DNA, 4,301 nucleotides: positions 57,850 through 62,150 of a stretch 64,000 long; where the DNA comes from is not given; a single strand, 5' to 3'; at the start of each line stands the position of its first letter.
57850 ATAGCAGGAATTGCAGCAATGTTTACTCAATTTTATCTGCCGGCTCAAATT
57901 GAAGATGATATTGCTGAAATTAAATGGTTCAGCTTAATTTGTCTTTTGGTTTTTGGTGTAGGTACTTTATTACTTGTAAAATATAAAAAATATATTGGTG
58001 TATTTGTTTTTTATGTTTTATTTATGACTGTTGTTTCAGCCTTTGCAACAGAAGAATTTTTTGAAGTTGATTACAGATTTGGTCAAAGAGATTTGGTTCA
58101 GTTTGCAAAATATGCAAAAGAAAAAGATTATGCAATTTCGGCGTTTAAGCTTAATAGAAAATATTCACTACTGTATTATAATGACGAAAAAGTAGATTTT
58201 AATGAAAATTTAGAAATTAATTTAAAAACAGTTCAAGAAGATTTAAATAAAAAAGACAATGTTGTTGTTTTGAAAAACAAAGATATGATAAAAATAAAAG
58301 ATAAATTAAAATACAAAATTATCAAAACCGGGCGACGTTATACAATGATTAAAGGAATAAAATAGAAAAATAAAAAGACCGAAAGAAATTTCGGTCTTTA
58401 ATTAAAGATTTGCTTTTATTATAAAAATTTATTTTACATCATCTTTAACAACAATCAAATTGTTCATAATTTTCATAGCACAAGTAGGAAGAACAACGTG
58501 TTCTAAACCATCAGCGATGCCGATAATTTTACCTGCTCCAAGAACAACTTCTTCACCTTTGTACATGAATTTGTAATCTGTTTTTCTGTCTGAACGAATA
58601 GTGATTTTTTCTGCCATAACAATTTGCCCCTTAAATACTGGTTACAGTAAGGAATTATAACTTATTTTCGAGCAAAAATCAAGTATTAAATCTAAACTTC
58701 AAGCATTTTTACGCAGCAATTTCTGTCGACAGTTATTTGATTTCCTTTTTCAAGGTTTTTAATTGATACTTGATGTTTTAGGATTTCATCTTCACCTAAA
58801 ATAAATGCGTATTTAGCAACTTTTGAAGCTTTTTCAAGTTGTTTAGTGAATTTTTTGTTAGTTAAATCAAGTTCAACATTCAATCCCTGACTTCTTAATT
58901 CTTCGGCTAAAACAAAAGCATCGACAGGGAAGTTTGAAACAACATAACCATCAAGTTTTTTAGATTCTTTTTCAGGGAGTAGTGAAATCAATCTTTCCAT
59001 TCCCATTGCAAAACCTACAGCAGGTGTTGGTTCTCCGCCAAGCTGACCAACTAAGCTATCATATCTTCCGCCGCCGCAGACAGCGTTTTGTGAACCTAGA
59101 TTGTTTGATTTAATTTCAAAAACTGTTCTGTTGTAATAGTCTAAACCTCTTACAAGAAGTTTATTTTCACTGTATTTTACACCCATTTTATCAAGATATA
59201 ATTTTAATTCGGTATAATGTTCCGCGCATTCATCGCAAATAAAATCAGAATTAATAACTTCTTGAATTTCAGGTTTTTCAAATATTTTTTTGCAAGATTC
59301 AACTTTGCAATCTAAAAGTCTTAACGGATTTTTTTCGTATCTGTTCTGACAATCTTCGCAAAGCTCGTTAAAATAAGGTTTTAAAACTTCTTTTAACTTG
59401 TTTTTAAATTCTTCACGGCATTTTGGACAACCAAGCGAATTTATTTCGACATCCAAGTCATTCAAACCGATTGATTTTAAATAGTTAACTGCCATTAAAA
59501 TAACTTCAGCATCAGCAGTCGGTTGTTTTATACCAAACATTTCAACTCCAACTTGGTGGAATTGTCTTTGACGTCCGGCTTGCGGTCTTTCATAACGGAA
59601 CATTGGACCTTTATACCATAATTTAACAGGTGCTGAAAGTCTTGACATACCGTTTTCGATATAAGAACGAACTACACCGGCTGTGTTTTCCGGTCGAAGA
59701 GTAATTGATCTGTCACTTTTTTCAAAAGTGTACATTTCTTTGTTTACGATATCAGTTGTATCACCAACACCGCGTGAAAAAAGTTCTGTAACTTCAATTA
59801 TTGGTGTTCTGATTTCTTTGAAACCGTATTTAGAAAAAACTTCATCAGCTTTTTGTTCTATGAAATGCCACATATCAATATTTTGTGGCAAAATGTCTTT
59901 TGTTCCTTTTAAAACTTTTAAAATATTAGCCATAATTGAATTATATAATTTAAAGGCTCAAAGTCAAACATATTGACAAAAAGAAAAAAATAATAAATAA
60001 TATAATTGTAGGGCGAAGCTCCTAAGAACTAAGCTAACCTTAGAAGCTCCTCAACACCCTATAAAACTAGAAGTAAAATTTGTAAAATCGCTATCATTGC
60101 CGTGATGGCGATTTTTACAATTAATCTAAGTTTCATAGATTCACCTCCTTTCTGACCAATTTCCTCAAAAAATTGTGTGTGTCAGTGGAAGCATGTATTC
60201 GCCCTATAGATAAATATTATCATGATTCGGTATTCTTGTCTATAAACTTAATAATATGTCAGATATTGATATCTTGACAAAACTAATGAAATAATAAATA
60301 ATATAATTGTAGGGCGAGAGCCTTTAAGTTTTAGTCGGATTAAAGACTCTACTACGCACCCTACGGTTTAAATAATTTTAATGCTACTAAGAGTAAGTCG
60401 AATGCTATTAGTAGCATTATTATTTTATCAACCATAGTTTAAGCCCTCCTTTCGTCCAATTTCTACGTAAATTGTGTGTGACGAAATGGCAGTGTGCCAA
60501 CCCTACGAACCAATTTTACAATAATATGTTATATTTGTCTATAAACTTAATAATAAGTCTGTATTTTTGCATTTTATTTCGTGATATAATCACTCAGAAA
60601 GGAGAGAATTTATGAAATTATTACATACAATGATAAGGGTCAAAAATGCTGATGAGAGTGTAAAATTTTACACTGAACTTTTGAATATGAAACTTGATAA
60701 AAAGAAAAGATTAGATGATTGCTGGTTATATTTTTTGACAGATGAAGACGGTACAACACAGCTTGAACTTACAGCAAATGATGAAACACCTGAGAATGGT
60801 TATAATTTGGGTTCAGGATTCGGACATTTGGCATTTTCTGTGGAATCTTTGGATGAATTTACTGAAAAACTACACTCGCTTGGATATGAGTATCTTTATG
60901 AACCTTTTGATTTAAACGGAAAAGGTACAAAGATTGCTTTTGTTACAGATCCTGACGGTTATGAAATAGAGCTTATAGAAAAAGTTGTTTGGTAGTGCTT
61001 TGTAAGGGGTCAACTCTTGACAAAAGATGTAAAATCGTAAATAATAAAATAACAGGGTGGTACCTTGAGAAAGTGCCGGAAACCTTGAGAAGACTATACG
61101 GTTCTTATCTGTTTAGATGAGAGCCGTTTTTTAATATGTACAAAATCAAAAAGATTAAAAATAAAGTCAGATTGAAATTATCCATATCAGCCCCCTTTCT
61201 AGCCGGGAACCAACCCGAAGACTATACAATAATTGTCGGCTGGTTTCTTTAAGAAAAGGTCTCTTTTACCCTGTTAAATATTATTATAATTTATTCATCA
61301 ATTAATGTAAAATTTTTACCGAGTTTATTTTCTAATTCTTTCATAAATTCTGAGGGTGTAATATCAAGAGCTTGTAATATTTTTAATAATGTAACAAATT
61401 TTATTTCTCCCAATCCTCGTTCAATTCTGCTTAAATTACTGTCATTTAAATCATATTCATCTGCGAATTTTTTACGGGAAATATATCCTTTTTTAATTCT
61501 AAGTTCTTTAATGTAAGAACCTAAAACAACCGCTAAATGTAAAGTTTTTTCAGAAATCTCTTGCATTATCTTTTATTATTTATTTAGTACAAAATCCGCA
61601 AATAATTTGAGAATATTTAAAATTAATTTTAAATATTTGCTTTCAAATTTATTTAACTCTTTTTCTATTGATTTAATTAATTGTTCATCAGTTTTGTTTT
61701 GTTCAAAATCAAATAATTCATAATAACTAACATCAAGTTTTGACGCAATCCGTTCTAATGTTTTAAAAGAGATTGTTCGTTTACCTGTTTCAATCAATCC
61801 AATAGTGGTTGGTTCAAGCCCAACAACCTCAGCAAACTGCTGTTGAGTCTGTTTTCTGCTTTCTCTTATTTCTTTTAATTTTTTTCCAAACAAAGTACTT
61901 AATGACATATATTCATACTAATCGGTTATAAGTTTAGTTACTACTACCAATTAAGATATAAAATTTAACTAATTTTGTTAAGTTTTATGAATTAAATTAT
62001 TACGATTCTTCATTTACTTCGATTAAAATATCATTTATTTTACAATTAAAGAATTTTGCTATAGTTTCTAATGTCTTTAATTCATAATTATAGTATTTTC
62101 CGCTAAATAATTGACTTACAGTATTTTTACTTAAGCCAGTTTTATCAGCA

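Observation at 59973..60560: Tandem pair of type I toxin-antitoxin-like cassettes (tiny hydrophobic peptide plus convergent antisense RNA) between hisS and gloA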

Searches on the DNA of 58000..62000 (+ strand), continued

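Call 94: search_with_rna_model(model_id=R1, sources=[L041, L042, L043, L044, L045, L046, L047, L048, L049, L050, L051, L052, L053, L054, L055, L056, L057, L058, L059, L060, L061, L062, L063, L064, L065], max_evalue=0.1)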
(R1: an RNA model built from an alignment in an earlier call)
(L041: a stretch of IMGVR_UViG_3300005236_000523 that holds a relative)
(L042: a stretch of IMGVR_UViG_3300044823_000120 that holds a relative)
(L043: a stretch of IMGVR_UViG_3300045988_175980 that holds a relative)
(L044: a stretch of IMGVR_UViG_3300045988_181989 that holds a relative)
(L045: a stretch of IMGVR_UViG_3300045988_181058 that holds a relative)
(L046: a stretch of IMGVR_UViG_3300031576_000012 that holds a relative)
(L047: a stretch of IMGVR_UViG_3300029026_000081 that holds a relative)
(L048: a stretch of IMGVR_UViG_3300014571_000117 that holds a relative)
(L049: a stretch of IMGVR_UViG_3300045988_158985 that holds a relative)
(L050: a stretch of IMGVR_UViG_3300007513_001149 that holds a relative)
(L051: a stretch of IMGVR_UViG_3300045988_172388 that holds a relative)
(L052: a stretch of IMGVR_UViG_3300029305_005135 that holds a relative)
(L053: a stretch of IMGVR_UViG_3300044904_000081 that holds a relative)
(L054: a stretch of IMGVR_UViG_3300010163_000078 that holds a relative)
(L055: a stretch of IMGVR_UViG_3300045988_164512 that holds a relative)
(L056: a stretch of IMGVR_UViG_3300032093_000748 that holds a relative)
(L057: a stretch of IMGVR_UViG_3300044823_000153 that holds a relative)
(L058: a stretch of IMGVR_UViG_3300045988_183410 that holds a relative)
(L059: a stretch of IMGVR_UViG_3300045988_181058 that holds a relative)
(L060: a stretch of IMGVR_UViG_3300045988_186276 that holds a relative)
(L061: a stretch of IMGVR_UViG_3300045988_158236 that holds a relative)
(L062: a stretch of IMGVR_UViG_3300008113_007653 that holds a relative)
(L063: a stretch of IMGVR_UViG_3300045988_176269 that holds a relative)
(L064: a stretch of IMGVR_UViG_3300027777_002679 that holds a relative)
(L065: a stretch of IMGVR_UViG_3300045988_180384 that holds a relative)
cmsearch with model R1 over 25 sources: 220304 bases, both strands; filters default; matches with E-value up to 0.1: 18.
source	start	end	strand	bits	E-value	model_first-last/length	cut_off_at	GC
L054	2564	2757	-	183.5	2e-40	1-199/199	no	0.4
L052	6181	6386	-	153.6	1.9e-33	1-199/199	no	0.39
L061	1083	1286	+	143.6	3.9e-31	1-199/199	no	0.36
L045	2004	2203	+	101.1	3e-21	1-199/199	no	0.43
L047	5355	5550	-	91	7e-19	1-199/199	no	0.41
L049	3261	3456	-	91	7e-19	1-199/199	no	0.41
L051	741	936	-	91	7e-19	1-199/199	no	0.41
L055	4848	5043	-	91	7e-19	1-199/199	no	0.41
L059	3335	3530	+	91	7e-19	1-199/199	no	0.41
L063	11605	11804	+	73.5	8.6e-15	1-199/199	no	0.42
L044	8618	8815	-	64.1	1.3e-12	1-199/199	no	0.41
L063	14158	14377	+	50.4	2e-09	1-199/199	no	0.47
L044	1507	1732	-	49.1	4e-09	1-199/199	no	0.42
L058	6893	7122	+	41.9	1.9e-07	1-199/199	no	0.4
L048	6041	6270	+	40.6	3.9e-07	1-199/199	no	0.4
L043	5004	5219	+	35.8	5.2e-06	1-199/199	no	0.4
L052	6239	6315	+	34.1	1.3e-05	70-146/199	no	0.27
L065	4181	4384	+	25.3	0.0014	1-199/199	no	0.43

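Call 98: search_with_rna_model(model_id=R1, sources=[window, L007, L014, L023, L025, L035, L038, L040, L044, L045, L047, L052, L054, L061, L063], max_evalue=1e-10, make_alignment=true)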
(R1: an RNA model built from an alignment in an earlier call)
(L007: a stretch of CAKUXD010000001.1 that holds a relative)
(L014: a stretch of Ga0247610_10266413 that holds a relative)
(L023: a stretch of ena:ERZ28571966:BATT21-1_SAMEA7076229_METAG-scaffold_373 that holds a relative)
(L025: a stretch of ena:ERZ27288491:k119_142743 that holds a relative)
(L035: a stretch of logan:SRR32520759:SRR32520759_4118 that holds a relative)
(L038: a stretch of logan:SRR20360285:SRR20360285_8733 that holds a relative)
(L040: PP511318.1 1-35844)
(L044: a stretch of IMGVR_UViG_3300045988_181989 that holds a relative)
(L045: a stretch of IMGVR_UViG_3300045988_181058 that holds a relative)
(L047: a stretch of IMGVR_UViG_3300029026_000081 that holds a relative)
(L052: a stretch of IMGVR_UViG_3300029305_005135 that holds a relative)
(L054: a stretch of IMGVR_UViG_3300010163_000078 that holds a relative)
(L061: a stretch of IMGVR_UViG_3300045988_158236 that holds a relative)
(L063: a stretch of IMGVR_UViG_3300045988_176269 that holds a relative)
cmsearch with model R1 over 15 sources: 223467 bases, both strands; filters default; matches with E-value up to 1e-10: 17.
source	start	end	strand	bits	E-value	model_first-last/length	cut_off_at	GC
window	60308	60506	-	212.9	2.8e-47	1-199/199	no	0.38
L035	5839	6035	+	210.2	1.2e-46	1-199/199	no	0.42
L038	1855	2049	+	206.4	8.9e-46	1-199/199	no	0.38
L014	1208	1408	-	202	9.8e-45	1-199/199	no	0.4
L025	415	607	+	195.7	2.9e-43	1-199/199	no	0.39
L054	2564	2757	-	183.5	2e-40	1-199/199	no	0.4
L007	3534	3735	-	178.8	2.5e-39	1-199/199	no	0.39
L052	6181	6386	-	153.6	1.9e-33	1-199/199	no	0.39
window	60007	60207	-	152.8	2.9e-33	1-199/199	no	0.38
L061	1083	1286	+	143.6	4e-31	1-199/199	no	0.36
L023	9724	9927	+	118.2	3.3e-25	1-199/199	no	0.35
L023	8936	9186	+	104.6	4.7e-22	1-199/199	no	0.41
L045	2004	2203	+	101.1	3.1e-21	1-199/199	no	0.43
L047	5355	5550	-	91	7.1e-19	1-199/199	no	0.41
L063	11605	11804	+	73.5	8.7e-15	1-199/199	no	0.42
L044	8618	8815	-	64.1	1.3e-12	1-199/199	no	0.41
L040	17878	18081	+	59.7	1.4e-11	1-199/199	no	0.4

Alignment A7: 17 matches aligned to the model, 336 columns, each read 5' to 3' on its own strand. Consensus structure (alignment columns), stored with it:
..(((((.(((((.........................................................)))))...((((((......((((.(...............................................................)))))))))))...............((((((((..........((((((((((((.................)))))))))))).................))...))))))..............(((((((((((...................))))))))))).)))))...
